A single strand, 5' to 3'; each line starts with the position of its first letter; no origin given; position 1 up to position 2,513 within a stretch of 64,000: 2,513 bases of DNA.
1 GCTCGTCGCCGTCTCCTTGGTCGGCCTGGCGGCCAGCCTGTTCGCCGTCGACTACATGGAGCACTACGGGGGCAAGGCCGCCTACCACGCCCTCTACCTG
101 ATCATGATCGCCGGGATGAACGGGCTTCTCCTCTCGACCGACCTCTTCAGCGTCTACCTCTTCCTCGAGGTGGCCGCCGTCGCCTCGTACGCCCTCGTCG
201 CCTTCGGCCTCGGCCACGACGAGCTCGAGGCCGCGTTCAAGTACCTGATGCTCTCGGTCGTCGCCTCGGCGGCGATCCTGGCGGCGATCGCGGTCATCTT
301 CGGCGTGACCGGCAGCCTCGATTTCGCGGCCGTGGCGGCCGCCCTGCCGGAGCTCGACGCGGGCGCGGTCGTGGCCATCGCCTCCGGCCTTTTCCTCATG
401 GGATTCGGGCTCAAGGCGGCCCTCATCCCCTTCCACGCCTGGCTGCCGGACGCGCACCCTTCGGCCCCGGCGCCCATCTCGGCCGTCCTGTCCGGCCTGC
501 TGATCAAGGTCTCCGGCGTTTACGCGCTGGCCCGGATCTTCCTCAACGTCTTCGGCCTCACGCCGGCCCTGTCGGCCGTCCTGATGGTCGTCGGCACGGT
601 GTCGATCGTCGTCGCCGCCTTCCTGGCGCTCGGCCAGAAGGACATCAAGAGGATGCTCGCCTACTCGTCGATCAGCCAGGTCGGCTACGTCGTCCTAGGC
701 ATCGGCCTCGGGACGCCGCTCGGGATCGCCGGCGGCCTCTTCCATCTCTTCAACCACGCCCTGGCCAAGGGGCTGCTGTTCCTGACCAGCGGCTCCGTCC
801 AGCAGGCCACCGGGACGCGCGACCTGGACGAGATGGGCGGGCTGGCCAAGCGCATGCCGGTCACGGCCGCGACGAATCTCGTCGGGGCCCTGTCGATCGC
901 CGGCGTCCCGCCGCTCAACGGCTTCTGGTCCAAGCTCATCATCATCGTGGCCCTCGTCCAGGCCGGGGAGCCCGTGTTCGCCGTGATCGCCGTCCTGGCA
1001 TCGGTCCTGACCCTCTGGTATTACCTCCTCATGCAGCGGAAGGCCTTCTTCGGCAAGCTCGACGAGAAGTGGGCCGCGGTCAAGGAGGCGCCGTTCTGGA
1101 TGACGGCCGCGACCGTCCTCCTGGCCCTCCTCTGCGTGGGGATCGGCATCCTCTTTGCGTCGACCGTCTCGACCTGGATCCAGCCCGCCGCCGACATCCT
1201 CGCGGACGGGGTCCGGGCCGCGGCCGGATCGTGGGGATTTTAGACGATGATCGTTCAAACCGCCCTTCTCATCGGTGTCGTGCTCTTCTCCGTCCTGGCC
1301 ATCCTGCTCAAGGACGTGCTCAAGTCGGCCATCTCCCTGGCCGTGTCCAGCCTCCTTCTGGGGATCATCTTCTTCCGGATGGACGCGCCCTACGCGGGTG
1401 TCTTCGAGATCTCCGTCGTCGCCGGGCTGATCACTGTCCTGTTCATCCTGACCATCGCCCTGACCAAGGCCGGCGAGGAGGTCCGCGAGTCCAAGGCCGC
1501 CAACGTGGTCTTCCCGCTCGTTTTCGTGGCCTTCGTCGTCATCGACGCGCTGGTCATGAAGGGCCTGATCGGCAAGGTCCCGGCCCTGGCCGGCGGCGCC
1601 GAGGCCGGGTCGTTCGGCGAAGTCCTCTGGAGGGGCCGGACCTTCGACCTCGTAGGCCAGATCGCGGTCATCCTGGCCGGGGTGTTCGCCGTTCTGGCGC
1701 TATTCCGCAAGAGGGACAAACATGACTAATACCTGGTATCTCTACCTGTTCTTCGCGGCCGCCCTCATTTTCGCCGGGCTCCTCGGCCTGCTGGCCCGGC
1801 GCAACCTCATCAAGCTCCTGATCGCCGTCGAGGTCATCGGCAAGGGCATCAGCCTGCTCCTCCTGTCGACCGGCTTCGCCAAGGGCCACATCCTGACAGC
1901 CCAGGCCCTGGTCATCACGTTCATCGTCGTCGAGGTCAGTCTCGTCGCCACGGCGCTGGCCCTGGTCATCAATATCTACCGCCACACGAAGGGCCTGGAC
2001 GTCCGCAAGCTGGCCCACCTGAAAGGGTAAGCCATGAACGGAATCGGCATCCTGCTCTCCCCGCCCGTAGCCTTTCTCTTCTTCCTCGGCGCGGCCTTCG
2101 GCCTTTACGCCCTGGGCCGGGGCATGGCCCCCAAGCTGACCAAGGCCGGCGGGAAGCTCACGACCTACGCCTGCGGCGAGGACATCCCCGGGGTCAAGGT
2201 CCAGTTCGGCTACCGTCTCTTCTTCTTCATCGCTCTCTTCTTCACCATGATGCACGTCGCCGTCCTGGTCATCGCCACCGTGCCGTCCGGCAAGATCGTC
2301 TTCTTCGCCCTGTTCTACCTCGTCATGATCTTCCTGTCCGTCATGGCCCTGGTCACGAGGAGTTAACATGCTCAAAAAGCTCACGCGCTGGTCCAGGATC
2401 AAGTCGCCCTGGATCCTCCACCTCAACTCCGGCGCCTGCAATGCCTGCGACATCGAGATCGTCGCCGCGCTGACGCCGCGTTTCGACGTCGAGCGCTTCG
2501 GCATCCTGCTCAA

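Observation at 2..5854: Complete Mbh-type group 4 [NiFe]-hydrogenase operon abutting the replication origin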

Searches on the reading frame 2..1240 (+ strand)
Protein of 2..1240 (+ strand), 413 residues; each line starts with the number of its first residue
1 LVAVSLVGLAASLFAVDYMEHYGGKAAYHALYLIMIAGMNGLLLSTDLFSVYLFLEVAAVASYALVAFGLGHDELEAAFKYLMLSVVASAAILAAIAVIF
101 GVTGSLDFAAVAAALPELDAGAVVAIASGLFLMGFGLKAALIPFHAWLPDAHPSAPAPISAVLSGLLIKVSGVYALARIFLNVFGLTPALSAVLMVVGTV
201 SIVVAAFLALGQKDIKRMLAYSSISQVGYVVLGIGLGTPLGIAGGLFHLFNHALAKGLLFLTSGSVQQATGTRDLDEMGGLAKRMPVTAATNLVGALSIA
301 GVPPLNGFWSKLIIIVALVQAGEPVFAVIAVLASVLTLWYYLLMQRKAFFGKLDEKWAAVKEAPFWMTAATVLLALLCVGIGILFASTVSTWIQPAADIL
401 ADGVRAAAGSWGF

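Call 9: search_protein_families(library=pfam, proteins=[window:2-1240:+])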
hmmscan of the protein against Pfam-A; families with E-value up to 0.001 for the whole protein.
window:2-1240:+ (413 aa): 2 families
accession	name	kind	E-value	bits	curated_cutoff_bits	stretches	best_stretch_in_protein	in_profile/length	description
PF00361.26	Proton_antipo_M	-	1.7e-73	247.9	21.5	1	45-337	1-294/294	NADH:quinone oxidoreductase/Mrp antiporter, TM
PF10125.14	NADHdeh_related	-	7.2e-05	22.7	27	1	39-154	81-191/218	NADH dehydrogenase I, subunit N related protein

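Call 10: search_protein_families(library=ncbifam, proteins=[window:2-1240:+])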
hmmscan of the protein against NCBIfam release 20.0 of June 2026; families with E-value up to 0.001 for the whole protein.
window:2-1240:+ (413 aa): 76 families (the best 25 are shown)
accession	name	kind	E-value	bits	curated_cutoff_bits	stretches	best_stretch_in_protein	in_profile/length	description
NF006240.0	PRK08376.1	subfamily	2.2e-102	343.6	662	1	2-403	97-510/521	putative monovalent cation/H+ antiporter subunit D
NF006419.0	PRK08668.1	equivalog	3.6e-95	320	617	1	5-392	80-473/613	NADH dehydrogenase subunit M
NF005086.0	PRK06521.1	equivalog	2.8e-85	287.1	667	1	1-402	86-508/669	hydrogenase 4 subunit B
NF009306.0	PRK12663.1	equivalog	3.8e-84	283.3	542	1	3-402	85-483/498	Na+/H+ antiporter subunit D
NF006241.0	PRK08377.1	equivalog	1.5e-83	281.5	645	1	4-399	87-477/494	NADH dehydrogenase subunit N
NF005818.0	PRK07691.1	equivalog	7e-80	269.4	586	1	4-402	86-485/496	Na+/H+ antiporter subunit D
TIGR01972.1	NDH_I_M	subfamily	1.1e-74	251.9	263.8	1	4-399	81-481/486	NADH-quinone oxidoreductase subunit M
NF009308.0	PRK12665.1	equivalog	3.7e-74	250.1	585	1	6-356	91-445/531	Na+/H+ antiporter subunit D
NF005097.0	PRK06525.1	equivalog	6.9e-74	249.3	430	1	2-379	83-469/480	hydrogenase 4 subunit D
NF006238.0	PRK08375.1-4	equivalog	9.6e-73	245.7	626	1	2-352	84-432/531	putative monovalent cation/H+ antiporter subunit D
NF009310.0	PRK12668.1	equivalog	4.2e-71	240.5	564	1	6-385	79-434/584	Na(+)/H(+) antiporter subunit D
TIGR01770.1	NDH_I_N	subfamily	1.6e-70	238.4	332.6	1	7-385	83-467/472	NADH-quinone oxidoreductase subunit NuoN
NF005141.0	PRK06590.1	equivalog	2e-69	235.2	556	1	1-393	87-476/615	NADH-quinone oxidoreductase subunit L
NF009287.0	PRK12647.1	equivalog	2.6e-69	234.6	937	1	4-399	85-481/773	putative monovalent cation/H+ antiporter subunit A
NF006236.0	PRK08375.1-1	equivalog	1.3e-68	232.2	663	1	5-384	90-480/493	putative monovalent cation/H+ antiporter subunit D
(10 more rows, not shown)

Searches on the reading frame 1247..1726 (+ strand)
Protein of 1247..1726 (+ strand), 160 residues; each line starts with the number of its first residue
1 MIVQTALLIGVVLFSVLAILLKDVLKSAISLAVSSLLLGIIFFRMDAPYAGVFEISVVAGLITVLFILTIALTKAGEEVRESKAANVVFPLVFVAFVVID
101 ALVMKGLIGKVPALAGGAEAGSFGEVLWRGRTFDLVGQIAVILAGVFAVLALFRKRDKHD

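Call 9: search_protein_families(library=pfam, proteins=[window:1247-1726:+])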
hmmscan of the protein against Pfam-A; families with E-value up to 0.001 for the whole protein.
window:1247-1726:+ (160 aa): 2 families
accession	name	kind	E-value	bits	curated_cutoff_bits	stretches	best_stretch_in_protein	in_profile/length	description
PF00499.25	Oxidored_q3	-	1.7e-09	38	33.2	1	15-129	2-123/146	NADH-ubiquinone/plastoquinone oxidoreductase chain 6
PF13244.11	MbhD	-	5.4e-07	30.1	27.2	1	10-73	2-65/67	MBH, subunit D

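Call 10: search_protein_families(library=ncbifam, proteins=[window:1247-1726:+])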
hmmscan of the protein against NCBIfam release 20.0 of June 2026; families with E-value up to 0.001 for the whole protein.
window:1247-1726:+ (160 aa): 10 families
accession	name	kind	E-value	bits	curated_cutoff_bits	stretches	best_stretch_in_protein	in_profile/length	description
NF009159.0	PRK12504.1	equivalog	6.5e-13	49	141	1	2-104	5-107/178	DUF4040 domain-containing protein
NF006242.0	PRK08378.1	subfamily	1.9e-11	44.3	98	1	1-75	5-79/85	hypothetical protein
NF009161.0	PRK12507.1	equivalog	2e-09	37.1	272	1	7-98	15-107/336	putative monovalent cation/H+ antiporter subunit B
NF005167.0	PRK06638.2-2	equivalog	1.9e-06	27.8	137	1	11-110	15-114/176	NADH-quinone oxidoreductase subunit J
NF005025.0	PRK06433.1-5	equivalog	8.6e-06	26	95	1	3-75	15-87/96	NADH dehydrogenase subunit J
NF005162.0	PRK06638.1-1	equivalog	1.1e-05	25.4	157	1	21-110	22-110/184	NADH-quinone oxidoreductase subunit J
NF005168.0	PRK06638.2-3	equivalog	2.6e-05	24.2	154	1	11-100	15-106/172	NADH-quinone oxidoreductase subunit J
NF004923.0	PRK06280.1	equivalog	0.00049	20.4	80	1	2-76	3-77/79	hypothetical protein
NF005166.0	PRK06638.2-1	equivalog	0.00053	20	284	1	7-102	11-104/174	NADH-quinone oxidoreductase subunit J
NF005023.0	PRK06433.1-2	equivalog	0.00083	19.7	92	1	5-79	8-81/82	NADH dehydrogenase subunit J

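Call 57: search_solved_structures(query=window:1247-1726:+, max_evalue=1)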
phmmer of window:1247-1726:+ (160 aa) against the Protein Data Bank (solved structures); distinct sequences matched with E-value up to 1: 7.
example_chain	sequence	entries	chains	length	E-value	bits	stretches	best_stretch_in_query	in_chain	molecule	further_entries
6cfw_D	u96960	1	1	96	2e-08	37.8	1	1-77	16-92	MBH subunit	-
6u8y_D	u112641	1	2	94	3.1e-06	30.8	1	8-83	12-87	DUF4040 domain-containing protein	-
7p64_J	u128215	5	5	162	0.00079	23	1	17-114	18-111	NADH-quinone oxidoreductase subunit J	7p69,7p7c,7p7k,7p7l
7p61_J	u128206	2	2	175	0.0013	22.3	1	17-108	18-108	NADH-quinone oxidoreductase subunit J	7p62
3rko_J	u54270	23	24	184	0.0015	22.1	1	17-113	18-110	NADH-QUINONE OXIDOREDUCTASE SUBUNIT J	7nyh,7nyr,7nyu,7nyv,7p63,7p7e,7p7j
4he8_J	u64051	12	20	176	0.085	16.4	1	8-145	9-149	NADH-quinone oxidoreductase subunit 10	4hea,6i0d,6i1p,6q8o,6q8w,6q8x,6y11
8e9g_J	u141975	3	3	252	0.13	15.7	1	5-126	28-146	NADH-quinone oxidoreductase subunit J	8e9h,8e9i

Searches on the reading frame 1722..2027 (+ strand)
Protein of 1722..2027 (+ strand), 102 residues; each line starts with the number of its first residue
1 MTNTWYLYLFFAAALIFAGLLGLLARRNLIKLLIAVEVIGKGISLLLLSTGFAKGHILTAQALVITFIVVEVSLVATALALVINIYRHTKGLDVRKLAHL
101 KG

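Call 9: search_protein_families(library=pfam, proteins=[window:1722-2027:+])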
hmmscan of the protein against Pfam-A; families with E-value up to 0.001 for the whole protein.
window:1722-2027:+ (102 aa): 1 family
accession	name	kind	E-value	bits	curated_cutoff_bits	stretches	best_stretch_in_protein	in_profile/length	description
PF00420.29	Oxidored_q2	-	2.5e-18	66.1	26.1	1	8-101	2-94/95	NADH-ubiquinone/plastoquinone oxidoreductase chain 4L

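Call 10: search_protein_families(library=ncbifam, proteins=[window:1722-2027:+])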
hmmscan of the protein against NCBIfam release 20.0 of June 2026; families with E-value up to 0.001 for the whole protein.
window:1722-2027:+ (102 aa): 17 families
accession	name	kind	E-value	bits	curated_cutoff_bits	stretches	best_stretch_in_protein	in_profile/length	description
NF006250.0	PRK08388.1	equivalog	3.3e-17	63.1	137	2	60-102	77-119/119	putative monovalent cation/H+ antiporter subunit C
NF004320.0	PRK05715.1-2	equivalog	2.6e-12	46.6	57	1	8-101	6-98/99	NADH-quinone oxidoreductase subunit NuoK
NF005618.0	PRK07375.1-3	equivalog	1.1e-10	41.7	107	2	9-57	9-57/119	putative monovalent cation/H+ antiporter subunit C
NF004322.0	PRK05715.1-4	equivalog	2.7e-10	40.1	128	1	7-101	8-103/104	NADH-quinone oxidoreductase subunit NuoK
NF005621.0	PRK07375.1-6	equivalog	2.1e-09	37.3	126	1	5-100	8-116/120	putative monovalent cation/H+ antiporter subunit C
NF004319.0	PRK05715.1-1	equivalog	3.7e-08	33.5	101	1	9-102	8-100/100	NADH-quinone oxidoreductase subunit NuoK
NF040614.1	F420_dehyd_FpoK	exception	1.2e-07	32.1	145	1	7-100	4-96/98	F420H2 dehydrogenase subunit FpoK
NF009304.0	PRK12661.1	equivalog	1.7e-06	28.1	152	0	60-102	98-140/140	putative monovalent cation/H+ antiporter subunit C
NF005929.0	PRK07946.1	equivalog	4.9e-06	26.3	157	1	8-55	7-53/204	Na(+)/H(+) antiporter subunit C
NF004321.0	PRK05715.1-3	equivalog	6.2e-06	26.4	91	1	8-102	7-101/101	NADH-quinone oxidoreductase subunit NuoK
NF005620.0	PRK07375.1-5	equivalog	3.3e-05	23.9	91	0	13-44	9-40/113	putative monovalent cation/H+ antiporter subunit C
NF004323.0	PRK05715.1-5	equivalog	3.6e-05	24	89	1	8-102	8-102/102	NADH-quinone oxidoreductase subunit NuoK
NF005623.0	PRK07375.2-2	equivalog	4e-05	23.7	81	0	14-87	8-92/93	putative monovalent cation/H+ antiporter subunit C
NF009301.0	PRK12658.1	equivalog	0.00017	21.3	156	0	60-96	73-109/125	Na+/H+ antiporter subunit C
NF009302.0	PRK12659.1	equivalog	0.0003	20.7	154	0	60-97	73-110/117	Na+/H+ antiporter subunit C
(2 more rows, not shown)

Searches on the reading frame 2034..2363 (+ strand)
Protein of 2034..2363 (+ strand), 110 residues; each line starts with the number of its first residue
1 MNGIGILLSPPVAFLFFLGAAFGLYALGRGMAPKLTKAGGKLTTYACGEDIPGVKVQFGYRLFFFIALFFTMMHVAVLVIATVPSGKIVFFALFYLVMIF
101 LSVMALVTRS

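Call 9: search_protein_families(library=pfam, proteins=[window:2034-2363:+])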
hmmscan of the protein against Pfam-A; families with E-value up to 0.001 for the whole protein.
window:2034-2363:+ (110 aa): 0 families

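Call 10: search_protein_families(library=ncbifam, proteins=[window:2034-2363:+])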
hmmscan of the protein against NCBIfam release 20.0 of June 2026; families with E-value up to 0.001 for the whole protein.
window:2034-2363:+ (110 aa): 0 families

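Call 56: search_solved_structures(query=window:2034-2363:+, max_evalue=10, show_alignments=2)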
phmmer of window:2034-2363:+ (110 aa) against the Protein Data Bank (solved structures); distinct sequences matched with E-value up to 10: 8.
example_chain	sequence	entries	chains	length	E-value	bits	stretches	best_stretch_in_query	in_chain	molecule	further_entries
8zou_N3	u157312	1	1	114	0.15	15.7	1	31-98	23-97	NADH-ubiquinone oxidoreductase chain 3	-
5gpn_g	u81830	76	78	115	0.15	15.7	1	31-98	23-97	NADH-ubiquinone oxidoreductase chain 3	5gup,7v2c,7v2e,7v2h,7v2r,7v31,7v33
7v2d_j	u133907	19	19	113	0.15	15.7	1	31-98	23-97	NADH-ubiquinone oxidoreductase chain 3 | ND3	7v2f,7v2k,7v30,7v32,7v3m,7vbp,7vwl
5lc5_A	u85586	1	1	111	0.23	15.1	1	32-104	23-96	NADH-ubiquinone oxidoreductase chain 3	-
9w2u_A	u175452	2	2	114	0.23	15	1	32-104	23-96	NADH-ubiquinone oxidoreductase chain 3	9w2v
5ldw_A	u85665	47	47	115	0.25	15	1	32-104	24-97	NADH-ubiquinone oxidoreductase chain 3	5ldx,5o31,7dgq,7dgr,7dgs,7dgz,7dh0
5lnk_A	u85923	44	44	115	0.38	14.3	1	32-102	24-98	Mitochondrial complex I, ND3 subunit | NADH-ubiquinone oxidoreductase chain 3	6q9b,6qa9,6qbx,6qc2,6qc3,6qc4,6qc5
7eu3_C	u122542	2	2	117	0.86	13.2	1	29-105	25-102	NAD(P)H-quinone oxidoreductase subunit 3, chloroplastic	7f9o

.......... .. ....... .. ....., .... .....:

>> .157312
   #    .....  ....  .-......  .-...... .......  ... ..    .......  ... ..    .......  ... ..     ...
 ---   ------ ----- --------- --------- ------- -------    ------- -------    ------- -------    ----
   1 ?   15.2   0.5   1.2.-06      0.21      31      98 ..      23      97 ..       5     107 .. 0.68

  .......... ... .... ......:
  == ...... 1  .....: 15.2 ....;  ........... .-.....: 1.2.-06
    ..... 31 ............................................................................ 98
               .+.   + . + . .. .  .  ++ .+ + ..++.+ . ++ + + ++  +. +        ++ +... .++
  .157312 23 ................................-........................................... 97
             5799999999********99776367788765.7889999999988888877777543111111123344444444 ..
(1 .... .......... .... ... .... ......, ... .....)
